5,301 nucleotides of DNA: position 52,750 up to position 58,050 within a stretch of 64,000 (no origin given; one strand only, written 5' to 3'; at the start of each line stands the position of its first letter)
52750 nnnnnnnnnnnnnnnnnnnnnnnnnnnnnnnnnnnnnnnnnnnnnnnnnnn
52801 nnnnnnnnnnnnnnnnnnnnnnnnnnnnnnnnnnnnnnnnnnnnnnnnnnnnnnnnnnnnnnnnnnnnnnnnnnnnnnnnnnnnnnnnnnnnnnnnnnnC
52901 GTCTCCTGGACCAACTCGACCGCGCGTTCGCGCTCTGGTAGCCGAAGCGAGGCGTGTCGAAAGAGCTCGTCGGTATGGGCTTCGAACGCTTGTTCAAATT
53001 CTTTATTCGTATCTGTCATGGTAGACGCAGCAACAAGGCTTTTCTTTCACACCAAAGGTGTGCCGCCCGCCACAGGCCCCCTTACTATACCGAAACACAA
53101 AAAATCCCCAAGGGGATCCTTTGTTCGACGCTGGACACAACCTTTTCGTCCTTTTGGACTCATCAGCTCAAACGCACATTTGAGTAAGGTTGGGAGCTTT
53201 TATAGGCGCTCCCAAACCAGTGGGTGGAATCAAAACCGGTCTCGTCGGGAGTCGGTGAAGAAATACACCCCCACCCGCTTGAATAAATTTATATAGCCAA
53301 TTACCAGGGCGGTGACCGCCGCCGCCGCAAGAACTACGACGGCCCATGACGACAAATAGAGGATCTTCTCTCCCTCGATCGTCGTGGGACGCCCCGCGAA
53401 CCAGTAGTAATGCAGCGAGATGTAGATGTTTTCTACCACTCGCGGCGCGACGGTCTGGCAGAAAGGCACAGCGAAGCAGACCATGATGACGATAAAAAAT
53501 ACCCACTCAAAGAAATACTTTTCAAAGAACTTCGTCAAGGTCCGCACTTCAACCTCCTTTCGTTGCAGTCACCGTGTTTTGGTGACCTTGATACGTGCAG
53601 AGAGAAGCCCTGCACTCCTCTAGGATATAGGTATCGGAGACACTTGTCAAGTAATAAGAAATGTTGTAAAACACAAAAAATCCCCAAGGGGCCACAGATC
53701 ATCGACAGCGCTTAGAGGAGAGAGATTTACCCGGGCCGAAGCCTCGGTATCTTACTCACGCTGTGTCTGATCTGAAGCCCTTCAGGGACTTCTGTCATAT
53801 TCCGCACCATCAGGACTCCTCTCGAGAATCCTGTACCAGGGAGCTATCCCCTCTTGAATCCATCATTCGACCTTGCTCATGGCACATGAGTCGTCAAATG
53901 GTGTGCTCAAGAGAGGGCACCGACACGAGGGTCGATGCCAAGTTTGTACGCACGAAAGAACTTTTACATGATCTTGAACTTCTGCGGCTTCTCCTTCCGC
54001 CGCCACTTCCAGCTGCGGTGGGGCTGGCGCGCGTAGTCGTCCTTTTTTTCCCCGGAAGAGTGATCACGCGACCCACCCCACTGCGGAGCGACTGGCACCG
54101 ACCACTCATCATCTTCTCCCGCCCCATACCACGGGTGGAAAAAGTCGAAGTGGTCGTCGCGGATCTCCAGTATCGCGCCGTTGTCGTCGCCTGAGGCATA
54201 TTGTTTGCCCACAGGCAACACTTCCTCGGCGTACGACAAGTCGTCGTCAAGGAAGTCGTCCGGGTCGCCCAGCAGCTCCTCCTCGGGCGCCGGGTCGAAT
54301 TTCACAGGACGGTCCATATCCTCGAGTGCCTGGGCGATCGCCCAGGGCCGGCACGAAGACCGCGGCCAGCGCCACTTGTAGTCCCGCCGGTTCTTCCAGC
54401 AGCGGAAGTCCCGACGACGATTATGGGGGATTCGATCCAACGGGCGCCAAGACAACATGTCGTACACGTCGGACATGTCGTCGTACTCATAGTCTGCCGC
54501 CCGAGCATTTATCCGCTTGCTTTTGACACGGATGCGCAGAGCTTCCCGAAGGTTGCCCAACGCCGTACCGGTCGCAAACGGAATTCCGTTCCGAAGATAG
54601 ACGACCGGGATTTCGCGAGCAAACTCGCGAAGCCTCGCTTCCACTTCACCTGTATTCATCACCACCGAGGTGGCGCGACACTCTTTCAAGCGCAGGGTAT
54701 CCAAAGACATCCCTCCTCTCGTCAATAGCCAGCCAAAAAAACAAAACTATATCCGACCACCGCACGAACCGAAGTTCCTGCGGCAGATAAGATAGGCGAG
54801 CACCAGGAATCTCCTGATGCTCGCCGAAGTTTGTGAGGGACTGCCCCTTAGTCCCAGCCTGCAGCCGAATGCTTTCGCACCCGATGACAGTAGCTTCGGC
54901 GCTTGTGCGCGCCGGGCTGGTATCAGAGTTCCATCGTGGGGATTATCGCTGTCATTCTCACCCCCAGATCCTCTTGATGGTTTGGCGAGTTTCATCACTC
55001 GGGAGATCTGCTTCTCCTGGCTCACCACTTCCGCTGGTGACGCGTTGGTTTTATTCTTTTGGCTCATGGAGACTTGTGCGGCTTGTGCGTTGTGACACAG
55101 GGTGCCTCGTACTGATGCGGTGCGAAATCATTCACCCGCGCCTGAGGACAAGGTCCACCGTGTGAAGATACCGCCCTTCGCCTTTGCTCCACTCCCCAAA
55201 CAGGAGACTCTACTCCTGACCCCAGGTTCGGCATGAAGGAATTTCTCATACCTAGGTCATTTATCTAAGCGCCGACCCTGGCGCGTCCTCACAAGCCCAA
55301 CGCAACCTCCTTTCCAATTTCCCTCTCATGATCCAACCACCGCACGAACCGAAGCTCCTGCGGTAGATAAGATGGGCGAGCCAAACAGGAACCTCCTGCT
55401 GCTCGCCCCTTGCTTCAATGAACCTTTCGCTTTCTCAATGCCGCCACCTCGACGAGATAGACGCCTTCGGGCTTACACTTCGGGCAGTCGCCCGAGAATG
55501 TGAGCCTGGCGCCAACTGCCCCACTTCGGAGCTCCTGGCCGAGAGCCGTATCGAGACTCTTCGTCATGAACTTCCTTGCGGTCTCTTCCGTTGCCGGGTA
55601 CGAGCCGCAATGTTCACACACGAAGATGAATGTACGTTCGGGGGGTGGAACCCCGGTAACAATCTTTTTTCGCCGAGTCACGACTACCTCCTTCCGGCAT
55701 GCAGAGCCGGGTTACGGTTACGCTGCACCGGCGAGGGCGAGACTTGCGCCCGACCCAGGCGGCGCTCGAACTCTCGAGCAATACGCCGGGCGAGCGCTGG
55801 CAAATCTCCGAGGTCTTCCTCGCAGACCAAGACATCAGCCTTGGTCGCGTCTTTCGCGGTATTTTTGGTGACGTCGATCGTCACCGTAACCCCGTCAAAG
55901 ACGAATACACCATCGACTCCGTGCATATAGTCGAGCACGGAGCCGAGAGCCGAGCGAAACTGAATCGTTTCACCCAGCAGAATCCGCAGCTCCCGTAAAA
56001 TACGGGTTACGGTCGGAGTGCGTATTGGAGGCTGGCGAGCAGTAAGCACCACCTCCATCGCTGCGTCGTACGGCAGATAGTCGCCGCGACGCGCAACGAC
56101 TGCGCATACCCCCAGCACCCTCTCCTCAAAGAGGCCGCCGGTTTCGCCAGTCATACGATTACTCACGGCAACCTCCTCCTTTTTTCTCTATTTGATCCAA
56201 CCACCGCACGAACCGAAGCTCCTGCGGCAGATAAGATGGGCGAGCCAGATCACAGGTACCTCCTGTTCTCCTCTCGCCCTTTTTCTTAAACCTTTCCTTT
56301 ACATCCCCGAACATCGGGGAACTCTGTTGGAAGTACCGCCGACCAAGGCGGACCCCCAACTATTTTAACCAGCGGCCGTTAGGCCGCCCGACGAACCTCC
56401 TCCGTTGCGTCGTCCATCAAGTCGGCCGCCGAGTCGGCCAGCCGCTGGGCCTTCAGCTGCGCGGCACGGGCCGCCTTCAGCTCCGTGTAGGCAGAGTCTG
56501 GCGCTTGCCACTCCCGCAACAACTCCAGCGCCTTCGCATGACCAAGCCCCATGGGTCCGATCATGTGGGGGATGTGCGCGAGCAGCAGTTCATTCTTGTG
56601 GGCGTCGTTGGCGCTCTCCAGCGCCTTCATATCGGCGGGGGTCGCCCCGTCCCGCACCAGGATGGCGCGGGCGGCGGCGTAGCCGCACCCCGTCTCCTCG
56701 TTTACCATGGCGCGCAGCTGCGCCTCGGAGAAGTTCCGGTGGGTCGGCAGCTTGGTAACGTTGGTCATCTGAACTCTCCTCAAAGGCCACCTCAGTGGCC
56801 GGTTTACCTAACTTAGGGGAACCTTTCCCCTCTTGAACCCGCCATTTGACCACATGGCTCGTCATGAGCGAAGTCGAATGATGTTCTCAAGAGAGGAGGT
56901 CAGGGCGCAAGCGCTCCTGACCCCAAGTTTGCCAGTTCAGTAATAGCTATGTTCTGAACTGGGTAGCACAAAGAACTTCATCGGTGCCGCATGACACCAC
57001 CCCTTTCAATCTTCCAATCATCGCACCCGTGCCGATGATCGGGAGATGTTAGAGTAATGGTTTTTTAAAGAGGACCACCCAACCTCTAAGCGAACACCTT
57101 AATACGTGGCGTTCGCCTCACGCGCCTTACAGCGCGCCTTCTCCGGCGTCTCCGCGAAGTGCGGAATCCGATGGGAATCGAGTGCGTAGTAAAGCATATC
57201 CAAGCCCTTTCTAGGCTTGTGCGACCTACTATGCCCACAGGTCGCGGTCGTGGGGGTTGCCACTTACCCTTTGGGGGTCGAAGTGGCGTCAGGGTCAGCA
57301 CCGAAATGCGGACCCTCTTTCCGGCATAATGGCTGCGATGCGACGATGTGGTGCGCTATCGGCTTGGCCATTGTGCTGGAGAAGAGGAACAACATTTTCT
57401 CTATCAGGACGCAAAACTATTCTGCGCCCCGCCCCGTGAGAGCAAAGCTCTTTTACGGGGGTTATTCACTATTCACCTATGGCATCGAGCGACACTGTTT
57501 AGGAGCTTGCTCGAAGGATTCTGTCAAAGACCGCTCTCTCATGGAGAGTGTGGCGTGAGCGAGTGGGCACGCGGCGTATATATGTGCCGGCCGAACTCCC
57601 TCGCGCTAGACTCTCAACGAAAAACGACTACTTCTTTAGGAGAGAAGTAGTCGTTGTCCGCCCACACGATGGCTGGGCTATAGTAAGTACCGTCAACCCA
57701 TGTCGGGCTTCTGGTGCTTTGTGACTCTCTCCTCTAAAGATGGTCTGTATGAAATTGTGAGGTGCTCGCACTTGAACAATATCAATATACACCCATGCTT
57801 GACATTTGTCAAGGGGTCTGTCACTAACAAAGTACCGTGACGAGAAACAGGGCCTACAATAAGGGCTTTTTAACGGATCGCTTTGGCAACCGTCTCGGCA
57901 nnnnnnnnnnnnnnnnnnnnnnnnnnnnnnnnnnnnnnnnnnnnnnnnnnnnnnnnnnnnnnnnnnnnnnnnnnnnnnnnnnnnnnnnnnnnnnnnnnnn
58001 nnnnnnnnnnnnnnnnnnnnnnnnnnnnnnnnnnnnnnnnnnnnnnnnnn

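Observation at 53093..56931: Repeat-bracketed ~3-kb accessory segment: two ~100-nt direct repeats with internal inverted repeats, a degenerate third relic, and identical 23-nt terminator repeats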

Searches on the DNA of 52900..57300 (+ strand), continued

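Call 91: search_with_rna_model(model_id=R1, source=window, max_evalue=10, filters=off)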
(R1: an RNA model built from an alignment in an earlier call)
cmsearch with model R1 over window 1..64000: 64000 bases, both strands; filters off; matches with E-value up to 10: 20.
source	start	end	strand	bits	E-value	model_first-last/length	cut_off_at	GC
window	56825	56899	-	69.4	3e-17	1-62/62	no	0.52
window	53846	53919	-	64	9.7e-16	1-62/62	no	0.5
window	53845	53918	+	44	3.6e-10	1-62/62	no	0.5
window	56824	56898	+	42.1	1.2e-09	1-62/62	no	0.51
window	580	612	-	15.1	0.042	1-62/62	no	0.7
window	579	611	+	14.2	0.074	1-62/62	no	0.73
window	58570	58617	+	11.1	0.56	1-62/62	no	0.5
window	30942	30974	-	10.5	0.81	1-62/62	no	0.61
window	35488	35545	-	9.5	1.5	1-62/62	no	0.29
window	19017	19117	+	9.5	1.5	1-62/62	no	0.54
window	57008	57053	-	8.9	2.2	1-62/62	no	0.5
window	903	945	-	8.3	3.3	14-50/62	no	0.49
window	54095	54160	-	7.9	4.1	12-52/62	no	0.59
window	24036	24060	-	7.7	4.9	1-62/62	no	0.56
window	7795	7853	-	7.6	5.3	1-62/62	no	0.58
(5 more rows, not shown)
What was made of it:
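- Two copies in 64 kb, both in the island (call 91).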

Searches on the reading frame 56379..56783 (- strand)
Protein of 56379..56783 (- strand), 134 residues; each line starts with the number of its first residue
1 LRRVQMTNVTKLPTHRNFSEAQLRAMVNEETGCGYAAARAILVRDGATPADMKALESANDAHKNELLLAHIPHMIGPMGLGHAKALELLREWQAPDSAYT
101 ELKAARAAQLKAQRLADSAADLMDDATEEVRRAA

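Call 7: search_protein_families(library=pfam, proteins=[window:56379-56783:-], max_evalue=0.01)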
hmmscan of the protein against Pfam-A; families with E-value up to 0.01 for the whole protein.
window:56379-56783:- (134 aa): 0 families

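Call 20: find_homologous_proteins(query=window:56379-56768:-, max_evalue=0.001)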
Query window:56379-56768:- (129 aa): 1 proteins with E <= 0.001 among 635 candidates.
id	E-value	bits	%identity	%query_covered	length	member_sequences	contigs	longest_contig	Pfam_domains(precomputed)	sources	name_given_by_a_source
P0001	3.0e-76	271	100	100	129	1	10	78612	-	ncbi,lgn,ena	-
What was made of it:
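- Tried and rejected: The word-based search found only the protein itself (call 20).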

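Call 23: search_protein_families(library=phrogs, proteins=[window:56379-56768:-], max_evalue=0.1)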
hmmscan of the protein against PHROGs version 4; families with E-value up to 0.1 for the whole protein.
window:56379-56768:- (129 aa): 0 families

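Call 24: search_protein_families(library=padloc, proteins=[window:56379-56768:-], max_evalue=0.1)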
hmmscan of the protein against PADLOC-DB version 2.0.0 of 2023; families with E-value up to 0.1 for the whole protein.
window:56379-56768:- (129 aa): 0 families

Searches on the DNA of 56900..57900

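Call 57: search_rna_families(source=window, start=56900, end=57900, threshold=evalue, max_evalue=10, show_alignments=3)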
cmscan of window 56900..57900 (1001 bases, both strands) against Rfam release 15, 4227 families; matches with E-value up to 10: 5.
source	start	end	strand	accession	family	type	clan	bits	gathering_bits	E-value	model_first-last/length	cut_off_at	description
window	57563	57661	+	RF01409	STnc250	Gene; sRNA;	-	24.2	42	0.029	1-94/94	no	STnc250 Hfq binding RNA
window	57293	57447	-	RF01828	SprD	Gene; sRNA;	-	23.7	100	0.016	1-142/142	no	Small pathogenicity island RNA D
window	57621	57657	-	RF00752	mir-14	Gene; miRNA;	-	20.5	53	0.17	13-51/63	no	mir-14 microRNA precursor family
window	57535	57624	-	RF03891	mir-2545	Gene; miRNA;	-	18.3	94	2.1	1-118/118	no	mir-2545 microRNA precursor family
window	57058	57087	-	RF00522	PreQ1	Cis-reg; riboswitch;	-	15.9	39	2.6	6-38/45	no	PreQ1 (pre queuosine) riboswitch aptamer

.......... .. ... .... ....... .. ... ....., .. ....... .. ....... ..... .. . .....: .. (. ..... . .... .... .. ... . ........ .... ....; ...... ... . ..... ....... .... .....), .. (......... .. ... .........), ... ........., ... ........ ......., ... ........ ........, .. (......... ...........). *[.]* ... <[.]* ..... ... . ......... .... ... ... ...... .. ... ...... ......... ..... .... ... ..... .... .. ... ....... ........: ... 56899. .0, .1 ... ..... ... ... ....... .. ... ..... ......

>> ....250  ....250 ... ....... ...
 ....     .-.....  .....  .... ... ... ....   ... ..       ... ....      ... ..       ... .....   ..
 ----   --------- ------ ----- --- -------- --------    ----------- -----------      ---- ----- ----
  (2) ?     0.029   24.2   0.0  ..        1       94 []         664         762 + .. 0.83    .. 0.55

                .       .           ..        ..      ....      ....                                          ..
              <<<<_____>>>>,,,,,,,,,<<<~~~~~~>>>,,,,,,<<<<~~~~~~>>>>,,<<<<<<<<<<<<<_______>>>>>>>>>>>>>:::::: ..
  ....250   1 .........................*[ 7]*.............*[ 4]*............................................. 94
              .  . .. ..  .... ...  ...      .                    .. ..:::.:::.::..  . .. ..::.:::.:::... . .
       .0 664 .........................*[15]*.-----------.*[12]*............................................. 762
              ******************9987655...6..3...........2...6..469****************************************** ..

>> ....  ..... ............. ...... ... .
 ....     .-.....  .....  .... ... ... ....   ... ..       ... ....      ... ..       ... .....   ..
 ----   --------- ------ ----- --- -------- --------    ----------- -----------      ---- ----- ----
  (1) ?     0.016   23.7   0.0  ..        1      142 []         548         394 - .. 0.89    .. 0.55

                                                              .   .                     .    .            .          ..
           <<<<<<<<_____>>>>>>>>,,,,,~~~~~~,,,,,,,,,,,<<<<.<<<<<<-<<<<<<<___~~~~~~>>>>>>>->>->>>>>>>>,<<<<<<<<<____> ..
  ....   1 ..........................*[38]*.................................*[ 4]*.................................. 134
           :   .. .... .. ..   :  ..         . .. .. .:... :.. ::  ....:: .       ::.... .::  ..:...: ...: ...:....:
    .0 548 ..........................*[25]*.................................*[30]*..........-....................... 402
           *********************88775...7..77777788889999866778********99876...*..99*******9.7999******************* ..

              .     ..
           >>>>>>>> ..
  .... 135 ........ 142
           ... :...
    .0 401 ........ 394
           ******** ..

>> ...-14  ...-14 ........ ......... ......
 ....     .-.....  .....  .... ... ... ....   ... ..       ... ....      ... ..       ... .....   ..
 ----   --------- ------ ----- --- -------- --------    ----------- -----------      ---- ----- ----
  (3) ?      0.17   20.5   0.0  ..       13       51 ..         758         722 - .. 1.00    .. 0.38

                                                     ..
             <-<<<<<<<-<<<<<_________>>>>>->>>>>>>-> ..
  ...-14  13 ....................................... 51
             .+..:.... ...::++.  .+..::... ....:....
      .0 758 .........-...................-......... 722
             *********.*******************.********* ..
